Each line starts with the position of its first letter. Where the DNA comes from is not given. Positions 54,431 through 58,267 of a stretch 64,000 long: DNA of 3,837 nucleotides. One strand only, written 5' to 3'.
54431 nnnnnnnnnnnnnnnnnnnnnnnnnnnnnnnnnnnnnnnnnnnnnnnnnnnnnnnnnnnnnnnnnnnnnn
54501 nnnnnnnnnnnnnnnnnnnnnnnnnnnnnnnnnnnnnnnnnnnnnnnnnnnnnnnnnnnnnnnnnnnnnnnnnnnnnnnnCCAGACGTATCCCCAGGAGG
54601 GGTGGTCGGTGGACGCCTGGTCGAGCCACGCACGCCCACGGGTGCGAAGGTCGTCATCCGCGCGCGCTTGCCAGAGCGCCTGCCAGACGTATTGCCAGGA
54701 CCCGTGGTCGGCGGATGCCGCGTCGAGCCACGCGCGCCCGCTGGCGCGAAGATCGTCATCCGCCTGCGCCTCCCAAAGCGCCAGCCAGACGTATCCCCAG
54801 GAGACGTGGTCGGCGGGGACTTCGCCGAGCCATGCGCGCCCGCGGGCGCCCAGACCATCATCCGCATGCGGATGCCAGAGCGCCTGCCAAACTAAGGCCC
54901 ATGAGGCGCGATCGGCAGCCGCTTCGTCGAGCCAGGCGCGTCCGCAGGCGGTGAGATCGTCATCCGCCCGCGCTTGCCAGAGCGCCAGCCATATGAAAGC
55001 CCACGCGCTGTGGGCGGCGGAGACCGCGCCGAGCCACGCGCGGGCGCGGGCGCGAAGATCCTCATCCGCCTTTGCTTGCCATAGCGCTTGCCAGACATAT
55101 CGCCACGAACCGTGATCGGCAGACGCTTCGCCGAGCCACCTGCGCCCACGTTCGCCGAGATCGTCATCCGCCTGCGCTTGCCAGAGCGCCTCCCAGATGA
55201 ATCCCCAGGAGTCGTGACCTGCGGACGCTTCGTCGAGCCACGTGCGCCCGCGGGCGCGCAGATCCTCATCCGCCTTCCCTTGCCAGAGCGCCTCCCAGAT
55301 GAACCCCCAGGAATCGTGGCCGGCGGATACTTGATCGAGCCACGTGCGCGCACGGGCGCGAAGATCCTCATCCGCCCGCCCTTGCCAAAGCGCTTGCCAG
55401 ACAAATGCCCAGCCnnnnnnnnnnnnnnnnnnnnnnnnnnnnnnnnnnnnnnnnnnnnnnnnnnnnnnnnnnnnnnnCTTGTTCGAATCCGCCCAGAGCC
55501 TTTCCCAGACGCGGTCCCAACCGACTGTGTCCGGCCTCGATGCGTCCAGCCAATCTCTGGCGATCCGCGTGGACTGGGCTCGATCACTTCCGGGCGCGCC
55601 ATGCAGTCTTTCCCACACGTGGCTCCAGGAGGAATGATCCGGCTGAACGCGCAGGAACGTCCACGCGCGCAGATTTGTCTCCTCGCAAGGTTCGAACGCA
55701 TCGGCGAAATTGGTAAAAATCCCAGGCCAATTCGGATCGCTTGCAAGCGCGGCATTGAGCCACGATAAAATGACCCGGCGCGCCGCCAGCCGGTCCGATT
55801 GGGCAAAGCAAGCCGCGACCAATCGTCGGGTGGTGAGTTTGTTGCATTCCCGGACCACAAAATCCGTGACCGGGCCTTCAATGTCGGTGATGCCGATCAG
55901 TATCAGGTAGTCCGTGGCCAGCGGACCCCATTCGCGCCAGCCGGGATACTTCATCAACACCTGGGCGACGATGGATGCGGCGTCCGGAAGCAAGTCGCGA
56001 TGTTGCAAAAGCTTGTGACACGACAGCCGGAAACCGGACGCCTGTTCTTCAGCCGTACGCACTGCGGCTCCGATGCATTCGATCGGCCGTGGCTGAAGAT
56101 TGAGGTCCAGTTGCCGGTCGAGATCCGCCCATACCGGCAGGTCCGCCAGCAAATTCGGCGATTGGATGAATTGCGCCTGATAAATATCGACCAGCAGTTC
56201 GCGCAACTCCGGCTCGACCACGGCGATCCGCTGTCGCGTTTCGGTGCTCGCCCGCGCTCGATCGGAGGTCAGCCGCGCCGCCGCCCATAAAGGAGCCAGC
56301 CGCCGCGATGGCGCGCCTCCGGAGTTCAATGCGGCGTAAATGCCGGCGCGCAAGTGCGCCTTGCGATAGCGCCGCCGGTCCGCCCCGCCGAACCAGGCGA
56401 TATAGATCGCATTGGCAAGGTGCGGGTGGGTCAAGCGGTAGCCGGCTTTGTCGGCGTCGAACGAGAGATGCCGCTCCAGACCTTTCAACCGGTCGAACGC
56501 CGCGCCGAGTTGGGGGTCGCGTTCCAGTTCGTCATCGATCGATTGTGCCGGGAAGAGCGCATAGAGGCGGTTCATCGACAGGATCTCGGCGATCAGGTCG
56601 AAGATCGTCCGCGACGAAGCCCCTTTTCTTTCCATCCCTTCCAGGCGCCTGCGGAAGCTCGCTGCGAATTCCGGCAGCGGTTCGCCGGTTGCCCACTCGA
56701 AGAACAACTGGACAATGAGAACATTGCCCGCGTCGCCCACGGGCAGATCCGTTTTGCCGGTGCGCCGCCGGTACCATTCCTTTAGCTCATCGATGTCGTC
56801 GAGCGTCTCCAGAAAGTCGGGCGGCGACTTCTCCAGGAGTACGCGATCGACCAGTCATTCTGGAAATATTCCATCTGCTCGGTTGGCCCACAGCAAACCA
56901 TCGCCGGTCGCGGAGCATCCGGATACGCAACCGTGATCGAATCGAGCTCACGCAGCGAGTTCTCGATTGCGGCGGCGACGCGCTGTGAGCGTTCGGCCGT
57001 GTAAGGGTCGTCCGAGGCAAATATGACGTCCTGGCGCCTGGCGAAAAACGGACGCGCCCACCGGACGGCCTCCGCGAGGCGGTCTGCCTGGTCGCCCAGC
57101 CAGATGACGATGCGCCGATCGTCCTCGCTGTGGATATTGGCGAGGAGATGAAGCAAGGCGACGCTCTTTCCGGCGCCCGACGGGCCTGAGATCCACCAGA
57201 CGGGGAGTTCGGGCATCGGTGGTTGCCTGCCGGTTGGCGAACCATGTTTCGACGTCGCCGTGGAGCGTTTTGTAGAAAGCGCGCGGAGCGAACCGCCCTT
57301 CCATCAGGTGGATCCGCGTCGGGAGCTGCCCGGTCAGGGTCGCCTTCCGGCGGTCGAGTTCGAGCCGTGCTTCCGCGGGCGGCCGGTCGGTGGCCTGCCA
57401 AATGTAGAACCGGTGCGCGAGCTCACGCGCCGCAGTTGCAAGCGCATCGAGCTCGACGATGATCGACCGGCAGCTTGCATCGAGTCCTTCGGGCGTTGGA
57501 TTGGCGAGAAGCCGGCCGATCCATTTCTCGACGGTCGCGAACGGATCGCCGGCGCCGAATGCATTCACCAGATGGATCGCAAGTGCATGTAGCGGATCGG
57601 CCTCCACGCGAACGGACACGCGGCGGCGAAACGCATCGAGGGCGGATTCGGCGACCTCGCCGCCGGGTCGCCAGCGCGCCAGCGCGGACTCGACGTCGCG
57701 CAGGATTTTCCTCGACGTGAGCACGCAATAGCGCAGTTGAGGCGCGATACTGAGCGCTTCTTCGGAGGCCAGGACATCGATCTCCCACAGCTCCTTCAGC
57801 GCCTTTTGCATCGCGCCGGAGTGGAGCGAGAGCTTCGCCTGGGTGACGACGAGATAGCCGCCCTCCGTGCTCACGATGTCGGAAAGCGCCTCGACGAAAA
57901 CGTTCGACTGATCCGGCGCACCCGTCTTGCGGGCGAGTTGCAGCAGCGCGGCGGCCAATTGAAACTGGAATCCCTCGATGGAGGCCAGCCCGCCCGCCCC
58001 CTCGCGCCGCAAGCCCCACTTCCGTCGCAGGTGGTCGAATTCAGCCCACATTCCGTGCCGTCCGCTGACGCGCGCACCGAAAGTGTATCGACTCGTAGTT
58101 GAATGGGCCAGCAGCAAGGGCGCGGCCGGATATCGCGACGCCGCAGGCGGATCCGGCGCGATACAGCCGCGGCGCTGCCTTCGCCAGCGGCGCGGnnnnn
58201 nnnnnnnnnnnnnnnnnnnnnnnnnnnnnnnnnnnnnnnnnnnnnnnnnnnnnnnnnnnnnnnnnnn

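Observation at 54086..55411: Perfectly phased array of 13 x 34-aa tryptophan-rich repeats (4 Trp per unit) that does not fit a named repeat family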

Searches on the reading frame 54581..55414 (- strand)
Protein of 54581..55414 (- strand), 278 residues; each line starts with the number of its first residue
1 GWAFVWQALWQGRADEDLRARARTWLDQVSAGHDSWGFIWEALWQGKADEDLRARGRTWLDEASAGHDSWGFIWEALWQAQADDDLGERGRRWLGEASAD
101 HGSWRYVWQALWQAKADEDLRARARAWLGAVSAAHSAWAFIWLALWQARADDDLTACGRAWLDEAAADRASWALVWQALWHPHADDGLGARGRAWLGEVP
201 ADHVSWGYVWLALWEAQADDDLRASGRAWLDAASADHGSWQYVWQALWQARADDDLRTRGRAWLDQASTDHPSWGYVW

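Call 32: predict_structure(alignment_id=A1)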
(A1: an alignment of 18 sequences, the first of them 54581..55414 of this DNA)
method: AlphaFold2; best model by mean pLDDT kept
length: 278 residues; sequences in the alignment: 18
mean_pLDDT: 93.7   pTM: 0.83
mean pLDDT of the five models: 93.7, 92.5, 90.7, 87.7, 85.6
residues with pLDDT >= 90: 241; 70-90: 36; 50-70: 1; < 50: 0
segments of 3 or more residues with pLDDT < 50: none
pLDDT, mean of each block of 10 residues (from residue 1): 80 86 92 91 92 96 95 96 97 95 94 95 94 90 94 94 91 95 91 96 95 97 98 96 97 96 97 95
secondary structure, 60 per line:
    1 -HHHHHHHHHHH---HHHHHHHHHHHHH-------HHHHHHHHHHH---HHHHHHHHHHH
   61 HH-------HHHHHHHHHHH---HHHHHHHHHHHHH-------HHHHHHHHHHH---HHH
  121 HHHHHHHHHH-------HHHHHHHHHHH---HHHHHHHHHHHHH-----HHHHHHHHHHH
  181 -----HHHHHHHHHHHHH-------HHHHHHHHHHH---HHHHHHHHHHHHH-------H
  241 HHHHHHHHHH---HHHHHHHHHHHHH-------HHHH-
elements in order: H2-12 H16-28 H36-46 H50-62 H70-80 H84-96 H104-114 H118-130 H138-148 H152-164 H170-180 H186-198 H206-216 H220-232 H240-250 H254-266 H274-277
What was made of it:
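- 54086..55411 (-): The finding itself: 13 tryptophan-rich 34-aa units in exact register (aa 444-885). Each unit is helix A (positions 1-11), turn (12-14), helix B (15-27) and loop (28-34). AlphaFold2 model of 8 units, pLDDT 93.7, pTM 0.83 (call 32).
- On TPR (Pfam TPR_1/2/8 and related models, clan CL0020): The AlphaFold2 model has helices at unit positions 1-11 and 15-27 and a 34-aa period (call 32).
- Hairpin fold: AlphaFold2 pLDDT 93.7, pTM 0.83 (call 32). The period is 34 aa. AlphaFold2 gives a helix-turn-helix (call 32).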

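Call 35: fold_search(model_id=the predicted structure, library=pdb)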
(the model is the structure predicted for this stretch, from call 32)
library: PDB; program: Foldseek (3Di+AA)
matches with E <= 10: 1340; with E <= 0.001: 0
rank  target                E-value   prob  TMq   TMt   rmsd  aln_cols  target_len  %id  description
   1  8ro2_J                1.9e-03  1.00  0.34  0.19  17.7       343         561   12  Integrative Structure of the human intron lariat Spliceosome (ILS'') (released 2024-09-18)
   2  9l5r_I                2.2e-03  1.00  0.45  0.22   9.8       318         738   10  Cryo-EM structure of the thermophile spliceosome (state ILS) (released 2025-03-12)
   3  8qpe_N                2.6e-03  1.00  0.54  0.22   8.5       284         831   12  Cryo-EM Structure of Pre-B-like Complex (core part) (released 2024-05-22)
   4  8c6j_S                2.6e-03  1.00  0.44  0.23  11.6       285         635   15  Human spliceosomal PM5 C* complex (released 2023-07-12)
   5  1w3b_B                2.8e-03  1.00  0.54  0.44   7.0       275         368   13  The superhelical TPR domain of O-linked GlcNAc transferase reveals structural similarities to importin alpha. (released 2004-09-09)
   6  7yeh_A                3.0e-03  1.00  0.42  0.15  10.3       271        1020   12  Cryo-EM structure of human OGT-OGA complex (released 2023-07-12)
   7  8xi2_J                3.1e-03  1.00  0.46  0.24  11.6       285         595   18  Cryo-EM structure of the Chlamydomonas C* complex (released 2024-10-09)
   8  6eou                  3.5e-03  1.00  0.54  0.46   7.4       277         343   12  O-GlcNAc transferase TPR domain with the intellectual disability associated mutation L254F (released 2018-05-09)
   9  8ro1_I                4.0e-03  1.00  0.48  0.22   9.2       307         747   11  Structure of the C. elegans Intron Lariat Spliceosome double-primed for disassembly (ILS'') (released 2024-08-07)
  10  5nlg                  4.2e-03  1.00  0.36  0.37  11.5       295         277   12  RRP5 C-terminal domain (released 2018-08-29)
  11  9qhc_A                4.3e-03  1.00  0.47  0.47   7.7       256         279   14  Crystal structure of 8-repeat CTPR protein with eliminated coordination sites (released 2025-10-22)
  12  8r0a_N                4.7e-03  1.00  0.24  0.12  14.3       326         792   11  Cryo-EM structure of the cross-exon pre-B+5'ss complex (released 2024-05-22)
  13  7yea_A                5.1e-03  1.00  0.42  0.16   9.7       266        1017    9  Human O-GlcNAc transferase Dimer (released 2023-07-12)
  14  7ntf_B                5.3e-03  1.00  0.40  0.18  10.0       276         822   12  Cryo-EM structure of unliganded O-GlcNAc transferase (released 2021-11-17)
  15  7qdr_B                5.6e-03  1.00  0.42  0.14  10.3       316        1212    8  Apo human SKI complex in the closed state (released 2022-02-02)
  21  9qhc_B                8.5e-03  1.00  0.48  0.48   7.5       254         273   12  Crystal structure of 8-repeat CTPR protein with eliminated coordination sites (released 2025-10-22)
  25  1w3b_A                8.9e-03  1.00  0.49  0.38   6.4       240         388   12  The superhelical TPR domain of O-linked GlcNAc transferase reveals structural similarities to importin alpha. (released 2004-09-09)
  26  8chy                  9.2e-03  1.00  0.52  0.53   7.4       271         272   14  Crystal structure of an 8-repeat consensus TPR superhelix with Zinc. (released 2024-02-21)
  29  5ctr_A                1.2e-02  1.00  0.57  0.52   7.2       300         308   12  Crystal structure of human SART3 HAT-C domain-human USP4 DUSP-UBL domain complex (released 2016-04-27)
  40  5ctr_B                1.5e-02  1.00  0.50  0.46   7.3       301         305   13  Crystal structure of human SART3 HAT-C domain-human USP4 DUSP-UBL domain complex (released 2016-04-27)
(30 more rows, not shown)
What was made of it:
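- On TPR (Pfam TPR_1/2/8 and related models, clan CL0020): Foldseek matches TPR solenoids 1w3b, 8chy and 9qhc with TM-scores of 0.47-0.54 (call 35).
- Closest known: Tetratricopeptide repeat. Same: Designed consensus TPRs (8chy, 9qhc) and the OGT TPR domain (1w3b) are among the best Foldseek matches, with TM-scores of 0.47-0.54 (call 35).
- They are followed by OGT TPR 1w3b, designed consensus TPR 8chy and 9qhc, and SART3 HAT 5ctr (call 35). Foldseek E-values to TPR/HAT structures are weak (2e-3 or worse, query TM-score at most 0.57) (call 35). The best Foldseek matches are TPR and HAT solenoids (call 35).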

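Call 46: search_solved_structures(query=A1, max_evalue=10)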
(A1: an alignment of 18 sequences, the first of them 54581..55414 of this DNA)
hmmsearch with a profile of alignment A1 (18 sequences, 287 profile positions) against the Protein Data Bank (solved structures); distinct sequences matched with E-value up to 10: 5.
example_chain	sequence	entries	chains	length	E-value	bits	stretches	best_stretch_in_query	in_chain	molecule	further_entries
2x19_B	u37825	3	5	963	0.37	12.9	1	159-187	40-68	IMPORTIN-13 | IMPORTIN13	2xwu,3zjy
7jrq_A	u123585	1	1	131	0.46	12.6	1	182-276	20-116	MPP1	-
6vpt_A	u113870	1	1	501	1.6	10.8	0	46-72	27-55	Cyclase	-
2x1g_F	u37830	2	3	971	1.7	10.8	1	159-189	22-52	CADMUS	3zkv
8pak_A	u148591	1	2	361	3.8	9.6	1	214-251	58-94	Squalene--hopene cyclase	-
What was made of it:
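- Tried and rejected: The repeat profile against PDB sequences gave nothing below E=0.3 (call 46).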

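Call 49: search_protein_representatives(alignment_id=A1)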
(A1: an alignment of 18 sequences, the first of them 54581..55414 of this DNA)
Query: 18 sequences, 287 profile positions. Proteins with E-value up to 0.001 (for the whole library): 653; up to 1e-10: 437; up to 1e-30: 199. The best 150 are listed.
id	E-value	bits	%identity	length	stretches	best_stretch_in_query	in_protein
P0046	0.0e+00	1574.7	-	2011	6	13-287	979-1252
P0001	0.0e+00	1209.3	-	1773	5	9-287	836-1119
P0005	6.9e-298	999.9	-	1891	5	4-287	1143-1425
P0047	2.2e-283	952.3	-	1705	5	1-287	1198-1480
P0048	2.0e-238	804.7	-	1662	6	36-245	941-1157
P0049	1.0e-216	733.5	-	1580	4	3-283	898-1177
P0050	2.4e-199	676.5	-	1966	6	34-273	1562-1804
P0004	6.2e-197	668.6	-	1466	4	9-276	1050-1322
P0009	7.0e-196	665.1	-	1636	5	16-287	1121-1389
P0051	1.6e-186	634.4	-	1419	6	4-287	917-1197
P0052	3.9e-182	620.0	-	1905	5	21-276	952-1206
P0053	4.8e-177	603.3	-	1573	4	17-286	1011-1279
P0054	1.2e-176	601.9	-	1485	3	13-261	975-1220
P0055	4.0e-172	587.2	-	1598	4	16-287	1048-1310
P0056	4.7e-169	577.1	-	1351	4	9-275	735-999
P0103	4.8e-85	301.4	-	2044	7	5-286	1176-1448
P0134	2.7e-64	233.3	-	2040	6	20-260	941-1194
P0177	3.6e-47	177.1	-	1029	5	9-229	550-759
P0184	3.6e-45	170.5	-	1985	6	14-258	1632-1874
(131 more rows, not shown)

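Call 51: search_protein_families(library=pfam, alignment_id=A2, max_evalue=0.001)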
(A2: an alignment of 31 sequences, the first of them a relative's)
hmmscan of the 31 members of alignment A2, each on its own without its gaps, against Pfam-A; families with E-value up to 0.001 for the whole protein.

A. member 1, P0046 (2011 aa): 1 family
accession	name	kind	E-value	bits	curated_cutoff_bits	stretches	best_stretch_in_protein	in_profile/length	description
PF25199.1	nSTAND_NTPase5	-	0.00014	22.2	34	1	284-355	34-104/145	Novel STAND NTPase 5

B. families by the number of members that match (of 31 scanned): 35 families (the first 25 are shown)
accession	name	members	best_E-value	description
PF25199.1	nSTAND_NTPase5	20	5.7e-12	Novel STAND NTPase 5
PF13646.12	HEAT_2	4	5.4e-09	HEAT repeats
PF05729.18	NACHT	2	2.9e-10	NACHT domain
PF13191.12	AAA_16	2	0.00065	AAA ATPase domain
PF00575.29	S1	1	1.1e-48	S1 RNA binding domain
PF00069.31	Pkinase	1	6.4e-40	Protein kinase domain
PF07719.23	TPR_2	1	7.5e-23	Tetratricopeptide repeat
PF13181.12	TPR_8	1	4.2e-22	Tetratricopeptide repeat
PF00515.34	TPR_1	1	4.3e-22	Tetratricopeptide repeat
PF07714.23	PK_Tyr_Ser-Thr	1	4.5e-22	Protein tyrosine and serine/threonine kinase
PF13431.12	TPR_17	1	6.7e-21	Tetratricopeptide repeat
PF13432.12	TPR_16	1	2.6e-17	Tetratricopeptide repeat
PF13414.12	TPR_11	1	5.4e-16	TPR repeat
PF14559.12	TPR_19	1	7.7e-14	Tetratricopeptide repeat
PF23459.1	S1_RRP5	1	4.2e-12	RRP5 S1 domain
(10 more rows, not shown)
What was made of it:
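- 20 of 31 sampled repeat-bearing proteins hit PF25199 (call 51).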

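Call 78: search_protein_families(library=pfam, proteins=[P0134, P0050, P0103, P0184, P0177], max_evalue=0.0001)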
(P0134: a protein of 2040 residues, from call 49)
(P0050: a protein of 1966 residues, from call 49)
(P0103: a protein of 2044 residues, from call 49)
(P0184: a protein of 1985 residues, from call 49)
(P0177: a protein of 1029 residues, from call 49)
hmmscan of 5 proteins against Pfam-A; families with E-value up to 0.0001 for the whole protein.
P0134 (2040 aa): 3 families
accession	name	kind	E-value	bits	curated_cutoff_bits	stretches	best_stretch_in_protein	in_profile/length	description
PF00069.31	Pkinase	-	6.4e-40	137.7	31.7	1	97-291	3-201/263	Protein kinase domain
PF07714.23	PK_Tyr_Ser-Thr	-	4.5e-22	79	23.1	1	97-324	3-247/258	Protein tyrosine and serine/threonine kinase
PF25199.1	nSTAND_NTPase5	-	7.1e-07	29.6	34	1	397-482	22-105/145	Novel STAND NTPase 5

P0050 (1966 aa): 1 family
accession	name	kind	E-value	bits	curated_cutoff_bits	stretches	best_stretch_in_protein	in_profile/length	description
PF25199.1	nSTAND_NTPase5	-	1.5e-10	41.5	34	1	109-203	4-93/145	Novel STAND NTPase 5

P0103 (2044 aa): 2 families
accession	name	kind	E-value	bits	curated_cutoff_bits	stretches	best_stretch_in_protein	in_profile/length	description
PF25199.1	nSTAND_NTPase5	-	8.5e-06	26.1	34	1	280-355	34-109/145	Novel STAND NTPase 5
PF01656.29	CbiA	-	3.8e-05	24.1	25.4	1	293-463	5-124/125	CobQ/CobB/MinD/ParA nucleotide binding domain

P0184 (1985 aa): 1 family
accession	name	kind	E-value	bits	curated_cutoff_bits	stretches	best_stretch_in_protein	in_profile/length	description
PF00656.27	Peptidase_C14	-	1.7e-11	44.7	21.4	1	9-195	2-195/233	Caspase domain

P0177 (1029 aa): 0 families
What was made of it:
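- Effector swapping on the same chassis, a hallmark of conflict systems: kinase in P0134, caspase in P0184 (calls 51, 78). Relatives replace the nuclease with a caspase or a kinase (call 78).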

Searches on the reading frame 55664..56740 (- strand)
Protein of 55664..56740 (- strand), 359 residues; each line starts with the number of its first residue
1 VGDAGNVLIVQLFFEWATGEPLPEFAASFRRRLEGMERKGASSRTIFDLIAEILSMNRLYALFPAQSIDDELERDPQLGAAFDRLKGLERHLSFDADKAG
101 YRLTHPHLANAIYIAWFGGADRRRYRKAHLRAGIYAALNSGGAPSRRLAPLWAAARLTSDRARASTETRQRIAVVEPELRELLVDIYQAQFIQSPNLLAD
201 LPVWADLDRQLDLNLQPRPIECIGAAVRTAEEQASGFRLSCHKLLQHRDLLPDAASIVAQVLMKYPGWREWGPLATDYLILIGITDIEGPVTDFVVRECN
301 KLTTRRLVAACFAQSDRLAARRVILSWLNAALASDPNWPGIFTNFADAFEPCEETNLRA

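Call 30: find_related_loci(query=window:55664-56740:-, collection=genome_contigs, flank=10000)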
Query window:55664-56740:- (359 aa) in genome_contigs; peptide patterns used: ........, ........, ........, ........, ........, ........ (x = any residue, [..] = any of these).
175 stretches matched a pattern; 3 encode a relative of the query (tblastn E <= 1e-3); 3 distinct loci.
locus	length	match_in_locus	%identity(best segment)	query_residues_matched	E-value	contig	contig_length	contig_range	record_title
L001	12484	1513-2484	39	1-329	4e-66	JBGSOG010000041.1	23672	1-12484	MAG: Rhizobiaceae bacterium isolate JTS-AC274 k141_2638384, whole genome shotgun sequence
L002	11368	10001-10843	41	1-284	3e-63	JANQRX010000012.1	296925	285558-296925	MAG: Bauldia sp. isolate IP29b_bin.8 k99_3653694, whole genome shotgun sequence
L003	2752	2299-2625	47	1-111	2e-26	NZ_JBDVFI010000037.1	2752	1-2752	MAG: Sedimentitalea sp. isolate LC.102.F.A1_144_2 LC_102_F_A1_144_2_000000000037, whole genome shotgun sequence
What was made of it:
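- Tried and rejected: The GTDB genome scan returned three loci at 39-47% identity (call 30).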

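Call 68: find_related_loci(query=window:55664-56740:-, collection=metagenome_contigs, flank=6000)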
Query window:55664-56740:- (359 aa) in metagenome_contigs; peptide patterns used: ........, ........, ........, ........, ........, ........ (x = any residue, [..] = any of these).
192 stretches matched a pattern, but none encodes a relative of the query by tblastn (E <= 1e-3).

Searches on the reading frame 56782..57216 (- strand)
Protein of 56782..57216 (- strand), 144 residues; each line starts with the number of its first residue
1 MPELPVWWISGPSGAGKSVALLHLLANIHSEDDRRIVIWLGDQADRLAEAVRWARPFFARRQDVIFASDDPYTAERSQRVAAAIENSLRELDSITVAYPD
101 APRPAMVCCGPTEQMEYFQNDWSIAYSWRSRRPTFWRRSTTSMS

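Call 6: search_protein_families(library=pfam, proteins=[window:56782-57216:-], max_evalue=1)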
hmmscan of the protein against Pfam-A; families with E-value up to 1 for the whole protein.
window:56782-57216:- (144 aa): 15 families
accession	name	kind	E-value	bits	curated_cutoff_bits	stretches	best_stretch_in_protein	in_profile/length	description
PF25199.1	nSTAND_NTPase5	-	2.8e-09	37.4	34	1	4-88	41-123/145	Novel STAND NTPase 5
PF09848.15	SLFN-g3_helicase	-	0.0082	15.9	24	1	8-40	5-38/354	Schlafen group 3, DNA/RNA helicase domain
PF19044.6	P-loop_TraG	-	0.0086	15.2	25.8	1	9-53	34-78/413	TraG P-loop domain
PF13191.12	AAA_16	-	0.011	16.7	32.6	1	8-51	28-64/167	AAA ATPase domain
PF13401.12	AAA_22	-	0.017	15.8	27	1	9-90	10-81/130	AAA domain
PF24883.2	NPHP3_N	-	0.018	15.7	24.8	1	6-38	24-55/164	Nephrocystin 3, N-terminal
PF02492.25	cobW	-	0.018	15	20.7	1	5-42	1-36/180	CobW/HypB/UreG, nucleotide-binding domain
PF10412.15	TrwB_AAD_bind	-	0.026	13.8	20.5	1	9-38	20-49/387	Type IV secretion-system coupling protein DNA-binding domain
PF00005.33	ABC_tran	-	0.035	15.2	25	1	6-46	13-51/137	ABC transporter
PF02875.26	Mur_ligase_C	-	0.046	15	28.4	1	20-87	24-93/127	Mur ligase, glutamate ligase domain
PF20720.3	nSTAND3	-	0.059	13.5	27.2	1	9-52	22-62/155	Novel STAND NTPase 3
PF00437.27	T2SSE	-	0.068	12.2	24.9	1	9-37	147-174/370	Type II/IV secretion system protein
PF00910.28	RNA_helicase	-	0.087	13.8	21.5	1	7-29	1-23/105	RNA helicase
PF13481.12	AAA_25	-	0.1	12.6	27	1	9-68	38-108/195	AAA domain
PF10236.15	DAP3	-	0.35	10.5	23.1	0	9-29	28-48/311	Mitochondrial ribosomal death-associated protein 3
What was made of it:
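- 56854..57207 (-): P-loop NTPase core (nSTAND5), out of frame relative to the rest of the gene. Walker A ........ lies at 57163-57186 and Walker B VIFASDD at 57007-57027. Pfam PF25199 nSTAND_NTPase5, 2.8e-9, 37.4 bits against a cut-off of 34 (call 6).
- STAND membership: PF25199 at 37.4 bits against a cut-off of 34 (call 6).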

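Call 24: search_protein_families(library=padloc, proteins=[window:56782-57216:-], max_evalue=0.1)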
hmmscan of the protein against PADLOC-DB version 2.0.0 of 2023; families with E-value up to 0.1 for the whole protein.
window:56782-57216:- (144 aa): 4 families
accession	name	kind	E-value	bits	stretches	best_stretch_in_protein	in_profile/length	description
PDLC04140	mad8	-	0.00095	16.8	1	5-53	28-76/314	mads_8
PDLC02480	BrxC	-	0.0024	13.2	1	7-63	57-110/1389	BrxC-PglY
PDLC02372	Nhi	-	0.06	10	1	7-44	202-238/470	-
PDLC01920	CARF6--CARF_CARF_CARF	-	0.062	10.7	1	18-51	139-172/297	-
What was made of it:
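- Closest known: Avs3 and Avs7. Different: The NTPase belongs to Pfam nSTAND_NTPase5, and no PADLOC Avs model matches (calls 6, 24).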

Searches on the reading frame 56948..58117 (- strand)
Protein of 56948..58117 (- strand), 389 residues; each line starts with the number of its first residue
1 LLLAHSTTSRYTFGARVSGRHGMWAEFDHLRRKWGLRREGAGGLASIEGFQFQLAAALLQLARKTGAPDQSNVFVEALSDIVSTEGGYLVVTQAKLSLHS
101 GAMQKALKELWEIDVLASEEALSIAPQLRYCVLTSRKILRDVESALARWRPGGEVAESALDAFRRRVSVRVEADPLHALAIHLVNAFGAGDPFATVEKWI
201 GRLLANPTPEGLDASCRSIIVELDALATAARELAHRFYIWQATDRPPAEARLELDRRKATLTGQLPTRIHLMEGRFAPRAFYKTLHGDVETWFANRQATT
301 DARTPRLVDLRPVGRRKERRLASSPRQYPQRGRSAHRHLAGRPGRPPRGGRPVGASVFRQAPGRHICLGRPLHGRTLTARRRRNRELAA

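Call 6: search_protein_families(library=pfam, proteins=[window:56948-58117:-], max_evalue=1)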
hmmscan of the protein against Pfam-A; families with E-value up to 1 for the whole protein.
window:56948-58117:- (389 aa): 1 family
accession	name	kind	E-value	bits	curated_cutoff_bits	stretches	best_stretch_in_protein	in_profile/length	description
PF14130.12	Cap4_nuclease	-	0.16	12.6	26.2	1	42-85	2-45/200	Cap4, dsDNA endonuclease domain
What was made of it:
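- On Cap4/LmuA/DUF4297-type PD-(D/E)xK nuclease: E=0.16, 12.6 bits against a cut-off of 26.2 (call 6).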

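Call 24: search_protein_families(library=padloc, proteins=[window:56948-58117:-], max_evalue=0.1)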
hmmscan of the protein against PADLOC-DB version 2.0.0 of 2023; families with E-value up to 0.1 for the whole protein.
window:56948-58117:- (389 aa): 1 family
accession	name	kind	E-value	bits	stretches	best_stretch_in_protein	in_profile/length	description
PDLC03848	LmuA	-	0.00073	18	1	46-102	11-67/373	-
